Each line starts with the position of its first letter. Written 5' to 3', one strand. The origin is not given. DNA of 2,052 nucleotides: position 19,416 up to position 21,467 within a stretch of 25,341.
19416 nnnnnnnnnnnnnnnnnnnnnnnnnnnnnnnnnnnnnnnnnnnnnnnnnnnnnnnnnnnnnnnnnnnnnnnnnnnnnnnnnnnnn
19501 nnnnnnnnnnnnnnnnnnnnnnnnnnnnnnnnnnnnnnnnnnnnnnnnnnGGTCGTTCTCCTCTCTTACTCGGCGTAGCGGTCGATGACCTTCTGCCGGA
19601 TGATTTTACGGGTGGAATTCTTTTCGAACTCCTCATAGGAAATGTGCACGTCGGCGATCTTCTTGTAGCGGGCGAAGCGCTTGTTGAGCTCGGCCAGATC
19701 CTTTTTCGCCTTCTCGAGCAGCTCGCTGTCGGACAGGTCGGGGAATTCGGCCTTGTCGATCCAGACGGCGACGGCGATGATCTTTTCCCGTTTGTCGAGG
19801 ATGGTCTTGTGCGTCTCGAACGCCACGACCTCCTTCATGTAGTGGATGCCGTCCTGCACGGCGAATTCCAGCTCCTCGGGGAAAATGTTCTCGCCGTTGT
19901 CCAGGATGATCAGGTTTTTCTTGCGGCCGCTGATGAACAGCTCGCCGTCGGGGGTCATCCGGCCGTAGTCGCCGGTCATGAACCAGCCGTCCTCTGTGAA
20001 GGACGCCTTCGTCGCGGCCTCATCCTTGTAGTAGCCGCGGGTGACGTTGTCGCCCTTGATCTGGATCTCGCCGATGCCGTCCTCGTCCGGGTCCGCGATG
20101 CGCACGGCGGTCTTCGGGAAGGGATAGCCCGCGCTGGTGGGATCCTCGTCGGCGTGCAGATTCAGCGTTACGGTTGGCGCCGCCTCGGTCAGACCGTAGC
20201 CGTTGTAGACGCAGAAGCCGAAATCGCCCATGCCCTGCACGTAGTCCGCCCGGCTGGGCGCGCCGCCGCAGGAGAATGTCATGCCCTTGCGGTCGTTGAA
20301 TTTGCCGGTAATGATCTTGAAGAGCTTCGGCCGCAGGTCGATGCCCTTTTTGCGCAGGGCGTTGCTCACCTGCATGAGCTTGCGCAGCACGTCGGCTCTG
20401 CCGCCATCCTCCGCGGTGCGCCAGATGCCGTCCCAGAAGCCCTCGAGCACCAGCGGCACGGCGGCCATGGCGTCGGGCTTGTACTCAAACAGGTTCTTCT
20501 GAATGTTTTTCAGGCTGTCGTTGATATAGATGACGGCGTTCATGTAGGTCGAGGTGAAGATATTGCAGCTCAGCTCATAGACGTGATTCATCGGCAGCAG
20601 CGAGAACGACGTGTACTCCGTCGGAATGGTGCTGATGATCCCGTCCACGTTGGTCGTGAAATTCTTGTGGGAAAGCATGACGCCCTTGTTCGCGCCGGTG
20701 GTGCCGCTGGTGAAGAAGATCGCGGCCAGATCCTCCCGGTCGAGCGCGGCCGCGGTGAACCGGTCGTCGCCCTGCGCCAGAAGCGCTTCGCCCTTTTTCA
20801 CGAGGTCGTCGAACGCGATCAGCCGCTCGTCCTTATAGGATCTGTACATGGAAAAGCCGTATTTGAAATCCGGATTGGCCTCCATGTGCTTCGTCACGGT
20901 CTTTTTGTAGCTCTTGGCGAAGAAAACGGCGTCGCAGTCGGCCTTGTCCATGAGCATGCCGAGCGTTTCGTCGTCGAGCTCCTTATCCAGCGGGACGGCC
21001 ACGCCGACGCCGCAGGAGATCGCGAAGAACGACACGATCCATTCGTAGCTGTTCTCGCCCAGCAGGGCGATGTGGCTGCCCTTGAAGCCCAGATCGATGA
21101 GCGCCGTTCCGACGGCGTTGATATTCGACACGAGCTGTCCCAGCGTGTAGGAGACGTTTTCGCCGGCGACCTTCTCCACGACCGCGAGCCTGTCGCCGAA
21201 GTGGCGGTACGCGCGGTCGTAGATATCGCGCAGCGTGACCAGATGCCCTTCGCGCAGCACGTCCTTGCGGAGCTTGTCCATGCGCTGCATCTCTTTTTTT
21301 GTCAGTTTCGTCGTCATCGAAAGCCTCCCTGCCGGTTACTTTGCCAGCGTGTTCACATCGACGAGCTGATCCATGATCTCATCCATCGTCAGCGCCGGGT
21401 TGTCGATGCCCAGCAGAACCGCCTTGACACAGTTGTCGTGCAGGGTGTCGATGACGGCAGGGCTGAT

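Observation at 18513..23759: NRPS-like fatty-acid-amide operon with a built-in hydrolase and ligand-sensing regulator (MBL-C-A-T-SnoaL/LytTR)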

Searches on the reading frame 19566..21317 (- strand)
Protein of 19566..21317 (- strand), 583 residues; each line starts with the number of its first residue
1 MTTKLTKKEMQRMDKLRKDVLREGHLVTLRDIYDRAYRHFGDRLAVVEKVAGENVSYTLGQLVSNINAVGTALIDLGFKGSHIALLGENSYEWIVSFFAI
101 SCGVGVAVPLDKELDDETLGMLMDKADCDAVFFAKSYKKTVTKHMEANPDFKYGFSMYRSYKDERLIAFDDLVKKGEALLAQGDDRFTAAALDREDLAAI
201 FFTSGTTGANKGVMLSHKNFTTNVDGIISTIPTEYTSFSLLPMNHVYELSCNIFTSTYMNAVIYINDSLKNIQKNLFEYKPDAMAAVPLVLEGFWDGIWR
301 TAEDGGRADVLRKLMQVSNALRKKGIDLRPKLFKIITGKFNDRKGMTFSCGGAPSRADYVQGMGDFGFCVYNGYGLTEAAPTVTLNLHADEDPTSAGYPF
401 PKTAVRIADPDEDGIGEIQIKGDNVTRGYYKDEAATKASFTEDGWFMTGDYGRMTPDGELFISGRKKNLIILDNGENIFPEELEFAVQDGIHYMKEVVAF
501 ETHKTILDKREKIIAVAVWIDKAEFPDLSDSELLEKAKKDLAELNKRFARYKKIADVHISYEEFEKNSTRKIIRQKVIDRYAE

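Call 4: search_protein_families(library=pfam, proteins=[window:19566-21317:-], max_evalue=0.01)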
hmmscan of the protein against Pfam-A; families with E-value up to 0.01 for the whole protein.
window:19566-21317:- (583 aa): 2 families
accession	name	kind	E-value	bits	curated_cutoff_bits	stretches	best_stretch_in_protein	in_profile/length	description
PF00501.34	AMP-binding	-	2.3e-57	195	29.9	1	35-430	3-384/384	AMP-binding enzyme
PF23562.2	AMP-binding_C_3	-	6.4e-06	27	20.8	1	468-583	2-114/124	AMP-binding enzyme C-terminal domain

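Call 5: search_protein_families(library=ncbifam, proteins=[window:19566-21317:-], max_evalue=0.01)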
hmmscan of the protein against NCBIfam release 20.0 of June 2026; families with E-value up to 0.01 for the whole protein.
window:19566-21317:- (583 aa): 97 families (the best 25 are shown)
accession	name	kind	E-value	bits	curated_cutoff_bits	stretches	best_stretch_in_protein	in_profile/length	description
NF004837.0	PRK06187.1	subfamily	2.5e-61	207.5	476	2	346-582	288-523/531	long-chain-fatty-acid--CoA ligase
TIGR01923.1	menE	equivalog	3.9e-46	157.8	330.15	2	350-491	231-372/442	o-succinylbenzoate--CoA ligase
NF005307.0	PRK06839.1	equivalog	1.2e-45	156.2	748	2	347-579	268-491/496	o-succinylbenzoate--CoA ligase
NF005801.1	PRK07656.1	equivalog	5.6e-45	153.9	657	2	370-543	308-473/500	FadD3 family acyl-CoA ligase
NF004114.0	PRK05605.1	equivalog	8.3e-45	153.2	766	2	370-580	366-568/575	long-chain-fatty-acid--CoA ligase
NF005702.0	PRK07514.1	subfamily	1.7e-43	148.7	558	2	348-581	275-500/506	malonyl-CoA synthase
NF052269.1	Staph_lig_FadD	equivalog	5.7e-43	147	650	2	349-577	271-489/499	long-chain-fatty-acid--CoA ligase FadD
NF006182.0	PRK08316.1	subfamily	1.5e-42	145.8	663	2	26-283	10-263/523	fatty acyl-CoA synthetase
NF009233.0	PRK12583.1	subfamily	4.8e-42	144.1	832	2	371-485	347-468/558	fatty acid CoA ligase family protein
NF002966.0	PRK03640.1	equivalog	2.2e-40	138.7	556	2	349-579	260-478/483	o-succinylbenzoate--CoA ligase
NF052580.1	Str24CoAsynCasG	equivalog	4.4e-37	127.6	750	2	370-577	347-546/548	steroid-24-oyl-CoA synthetase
NF004511.1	PRK05852.1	equivalog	3.7e-35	121.5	650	2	353-542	284-473/505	FadD7 family fatty acid--CoA ligase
NF005714.0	PRK07529.1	subfamily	4.6e-35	121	632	2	349-486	344-494/640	acyl-CoA synthetase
TIGR01733.1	AA-adenyl-dom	subfamily_domain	2.4e-34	118.9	317.4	2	346-470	239-382/409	amino acid adenylation domain-containing protein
NF006572.0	PRK09088.1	equivalog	3.8e-34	118.2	696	2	349-494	263-415/491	acyl-CoA synthetase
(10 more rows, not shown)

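Call 30: search_solved_structures(query=window:19566-21317:-, max_evalue=1e-20)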
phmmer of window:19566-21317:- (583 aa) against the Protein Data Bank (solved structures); distinct sequences matched with E-value up to 1e-20: 16.
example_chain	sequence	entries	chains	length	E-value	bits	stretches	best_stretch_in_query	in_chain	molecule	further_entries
4gxq_A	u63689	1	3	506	7.5e-30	107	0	347-496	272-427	Malonyl CoA synthetase, Benzoate-CoA ligase Chimeric protein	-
4fuq_A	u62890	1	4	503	1.6e-29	105.9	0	347-489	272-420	Malonyl CoA synthetase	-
4fut_A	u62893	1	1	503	2e-29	105.6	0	347-488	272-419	Malonyl CoA synthetase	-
4gxr_A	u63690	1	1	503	8.4e-29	103.5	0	347-487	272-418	Malonyl CoA synthetase, Benzoate-CoA ligase Chimeric protein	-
8wev_A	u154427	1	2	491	7.3e-28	100.4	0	347-485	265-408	Feruloyl-CoA Synthetase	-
8weu_A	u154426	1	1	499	7.8e-28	100.3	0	347-485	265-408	Fatty-acyl-CoA synthase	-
3r44_A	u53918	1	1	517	2.7e-26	95.2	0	348-581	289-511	fatty acyl CoA synthetase FADD13 (FATTY-ACYL-CoA SYNTHETASE)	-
7kyd_A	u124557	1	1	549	7.8e-24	87.1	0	36-265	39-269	Long-chain fatty-acyl-CoA synthetase CG6178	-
4r0m_B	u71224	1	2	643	9.8e-23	83.5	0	376-489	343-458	McyG protein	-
6k4c_A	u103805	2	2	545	1.3e-22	83.1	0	349-485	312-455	Ancestral luciferase AncLamp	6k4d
6qjz_A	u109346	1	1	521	4.1e-22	81.4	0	364-501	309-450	oxalyl CoA-synthetase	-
5x8f_A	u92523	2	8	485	6.6e-22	80.7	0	350-486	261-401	2-succinylbenzoate--CoA ligase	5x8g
5buq_A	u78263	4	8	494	7e-22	80.7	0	350-486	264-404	2-succinylbenzoate--CoA ligase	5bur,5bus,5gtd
3ipl_A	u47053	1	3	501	1.2e-21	79.9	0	350-486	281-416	2-succinylbenzoate--CoA ligase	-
8aff_A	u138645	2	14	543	7.5e-21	77.3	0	349-544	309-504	Oxalate--CoA ligase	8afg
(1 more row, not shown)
